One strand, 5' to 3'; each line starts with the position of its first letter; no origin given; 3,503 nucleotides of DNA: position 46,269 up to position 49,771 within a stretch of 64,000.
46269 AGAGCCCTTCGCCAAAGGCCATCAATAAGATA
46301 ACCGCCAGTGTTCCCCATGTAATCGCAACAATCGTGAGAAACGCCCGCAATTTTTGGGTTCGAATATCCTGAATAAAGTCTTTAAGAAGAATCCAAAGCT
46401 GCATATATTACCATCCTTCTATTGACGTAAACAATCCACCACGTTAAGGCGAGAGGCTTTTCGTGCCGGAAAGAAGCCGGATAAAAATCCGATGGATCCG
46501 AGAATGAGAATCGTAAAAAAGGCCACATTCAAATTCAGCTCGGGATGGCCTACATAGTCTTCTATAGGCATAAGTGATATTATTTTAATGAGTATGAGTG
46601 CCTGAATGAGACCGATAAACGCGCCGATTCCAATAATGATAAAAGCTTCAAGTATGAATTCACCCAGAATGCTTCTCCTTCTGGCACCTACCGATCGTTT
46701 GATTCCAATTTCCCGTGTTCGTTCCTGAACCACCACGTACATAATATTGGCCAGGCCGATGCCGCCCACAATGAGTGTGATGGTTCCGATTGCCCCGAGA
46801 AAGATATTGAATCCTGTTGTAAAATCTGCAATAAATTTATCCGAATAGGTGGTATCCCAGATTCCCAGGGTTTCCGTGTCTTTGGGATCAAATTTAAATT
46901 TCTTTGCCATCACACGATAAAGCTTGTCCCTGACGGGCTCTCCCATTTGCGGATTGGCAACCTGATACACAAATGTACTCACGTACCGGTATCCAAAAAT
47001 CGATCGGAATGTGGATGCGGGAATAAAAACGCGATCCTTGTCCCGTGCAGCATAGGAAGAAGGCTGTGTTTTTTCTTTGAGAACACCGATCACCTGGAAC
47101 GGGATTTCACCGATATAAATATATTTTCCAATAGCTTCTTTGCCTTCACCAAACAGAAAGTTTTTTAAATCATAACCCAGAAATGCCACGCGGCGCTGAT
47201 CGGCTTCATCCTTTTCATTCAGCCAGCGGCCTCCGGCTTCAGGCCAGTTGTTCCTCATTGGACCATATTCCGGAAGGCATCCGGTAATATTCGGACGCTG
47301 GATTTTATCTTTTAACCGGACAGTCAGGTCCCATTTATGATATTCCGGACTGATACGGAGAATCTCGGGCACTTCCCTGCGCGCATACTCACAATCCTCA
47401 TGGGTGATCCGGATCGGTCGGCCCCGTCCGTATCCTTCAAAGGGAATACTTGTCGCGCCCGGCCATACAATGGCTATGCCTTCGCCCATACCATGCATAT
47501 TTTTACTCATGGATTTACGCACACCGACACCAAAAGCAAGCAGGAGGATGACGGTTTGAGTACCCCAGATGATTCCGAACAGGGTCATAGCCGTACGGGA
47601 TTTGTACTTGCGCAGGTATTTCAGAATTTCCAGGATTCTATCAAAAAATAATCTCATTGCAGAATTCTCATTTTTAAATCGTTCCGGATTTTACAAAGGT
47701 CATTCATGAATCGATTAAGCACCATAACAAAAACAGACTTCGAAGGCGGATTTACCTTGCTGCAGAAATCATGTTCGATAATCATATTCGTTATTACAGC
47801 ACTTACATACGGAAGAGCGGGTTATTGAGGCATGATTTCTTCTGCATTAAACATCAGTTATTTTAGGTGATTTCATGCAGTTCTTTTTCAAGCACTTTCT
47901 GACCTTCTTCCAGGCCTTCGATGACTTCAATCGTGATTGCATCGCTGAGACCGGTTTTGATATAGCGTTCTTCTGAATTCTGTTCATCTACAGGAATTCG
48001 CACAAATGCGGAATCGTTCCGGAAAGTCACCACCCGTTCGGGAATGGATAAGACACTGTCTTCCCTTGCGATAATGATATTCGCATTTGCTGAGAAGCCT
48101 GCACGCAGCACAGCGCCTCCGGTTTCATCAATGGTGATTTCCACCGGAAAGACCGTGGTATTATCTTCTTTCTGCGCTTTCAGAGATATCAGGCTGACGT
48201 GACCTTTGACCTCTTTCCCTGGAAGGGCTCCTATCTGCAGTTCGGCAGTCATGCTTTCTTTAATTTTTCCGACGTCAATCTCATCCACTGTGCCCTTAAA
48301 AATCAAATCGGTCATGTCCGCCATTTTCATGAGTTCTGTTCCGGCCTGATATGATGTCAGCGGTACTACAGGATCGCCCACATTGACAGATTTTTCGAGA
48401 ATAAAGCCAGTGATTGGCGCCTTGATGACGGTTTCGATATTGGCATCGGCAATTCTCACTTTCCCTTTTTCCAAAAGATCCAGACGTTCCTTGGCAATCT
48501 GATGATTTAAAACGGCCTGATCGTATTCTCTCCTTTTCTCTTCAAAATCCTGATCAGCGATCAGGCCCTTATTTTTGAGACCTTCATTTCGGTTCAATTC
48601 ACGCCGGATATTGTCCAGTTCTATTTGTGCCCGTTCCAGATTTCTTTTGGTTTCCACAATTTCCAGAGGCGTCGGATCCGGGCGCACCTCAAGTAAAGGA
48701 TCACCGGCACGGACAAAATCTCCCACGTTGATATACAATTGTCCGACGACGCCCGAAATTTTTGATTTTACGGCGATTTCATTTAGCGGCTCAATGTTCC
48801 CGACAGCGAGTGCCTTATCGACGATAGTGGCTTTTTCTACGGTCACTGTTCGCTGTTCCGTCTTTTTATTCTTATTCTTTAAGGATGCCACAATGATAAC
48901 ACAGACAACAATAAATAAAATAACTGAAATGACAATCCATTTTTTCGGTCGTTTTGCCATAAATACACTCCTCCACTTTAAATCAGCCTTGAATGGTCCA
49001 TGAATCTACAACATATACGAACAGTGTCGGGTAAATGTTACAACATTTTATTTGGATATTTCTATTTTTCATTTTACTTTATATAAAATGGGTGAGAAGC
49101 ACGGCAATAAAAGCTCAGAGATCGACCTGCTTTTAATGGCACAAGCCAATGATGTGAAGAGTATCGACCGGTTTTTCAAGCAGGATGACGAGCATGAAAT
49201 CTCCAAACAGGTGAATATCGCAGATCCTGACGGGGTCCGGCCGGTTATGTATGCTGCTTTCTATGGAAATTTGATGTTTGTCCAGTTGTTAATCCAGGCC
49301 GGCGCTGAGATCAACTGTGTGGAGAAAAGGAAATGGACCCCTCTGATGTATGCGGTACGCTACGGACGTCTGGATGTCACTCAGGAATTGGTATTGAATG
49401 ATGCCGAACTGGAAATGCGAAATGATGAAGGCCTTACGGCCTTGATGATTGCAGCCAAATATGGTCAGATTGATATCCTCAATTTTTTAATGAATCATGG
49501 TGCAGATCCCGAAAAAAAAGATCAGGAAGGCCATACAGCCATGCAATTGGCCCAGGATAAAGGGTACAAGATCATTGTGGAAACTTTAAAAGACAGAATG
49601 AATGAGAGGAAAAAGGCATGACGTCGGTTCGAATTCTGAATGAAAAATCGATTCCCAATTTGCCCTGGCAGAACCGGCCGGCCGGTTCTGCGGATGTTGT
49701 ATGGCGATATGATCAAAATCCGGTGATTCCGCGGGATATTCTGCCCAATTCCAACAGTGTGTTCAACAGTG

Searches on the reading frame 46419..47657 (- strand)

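Call 10: search_protein_families(library=pfam, proteins=[window:46419-47657:-], max_evalue=0.001)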
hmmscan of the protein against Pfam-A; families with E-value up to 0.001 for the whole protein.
window:46419-47657:- (412 aa): 2 families
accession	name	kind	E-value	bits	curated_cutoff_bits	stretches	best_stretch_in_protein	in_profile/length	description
PF12704.14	MacB_PCD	-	4.6e-31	109.1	27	1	22-246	1-204/207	MacB-like periplasmic core domain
PF02687.27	FtsX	-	7.3e-18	65.2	25.5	1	289-405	2-119/120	FtsX-like permease C-terminal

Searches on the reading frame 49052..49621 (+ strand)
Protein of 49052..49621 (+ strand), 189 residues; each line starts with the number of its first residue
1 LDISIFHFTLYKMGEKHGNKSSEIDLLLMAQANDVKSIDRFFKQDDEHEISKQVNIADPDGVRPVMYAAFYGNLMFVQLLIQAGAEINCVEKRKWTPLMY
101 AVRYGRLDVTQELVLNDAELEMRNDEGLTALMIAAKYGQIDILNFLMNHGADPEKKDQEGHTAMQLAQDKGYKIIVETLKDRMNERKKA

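Call 10: search_protein_families(library=pfam, proteins=[window:49052-49621:+], max_evalue=0.001)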
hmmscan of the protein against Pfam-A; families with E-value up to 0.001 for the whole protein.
window:49052-49621:+ (189 aa): 6 families
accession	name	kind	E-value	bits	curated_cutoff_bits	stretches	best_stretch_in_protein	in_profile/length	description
PF12796.13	Ank_2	-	6.5e-26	91.2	27.3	2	27-122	2-88/90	Ankyrin repeats (3 copies)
PF13857.12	Ank_5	-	5.4e-24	84.5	27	3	116-167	4-56/56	Ankyrin repeats (many copies)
PF00023.36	Ank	-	1.5e-23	82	21.1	2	127-157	2-32/33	Ankyrin repeat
PF13637.12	Ank_4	-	8.5e-22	77.2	22.7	2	66-111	2-47/50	Ankyrin repeats (many copies)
PF13606.12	Ank_3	-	2.6e-17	61.3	22.3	2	127-154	2-29/30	Ankyrin repeat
PF24521.3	Ank_KRIT1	-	2.1e-05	24.7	80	0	127-154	46-74/149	KRIT1 ankyrin-repeats domain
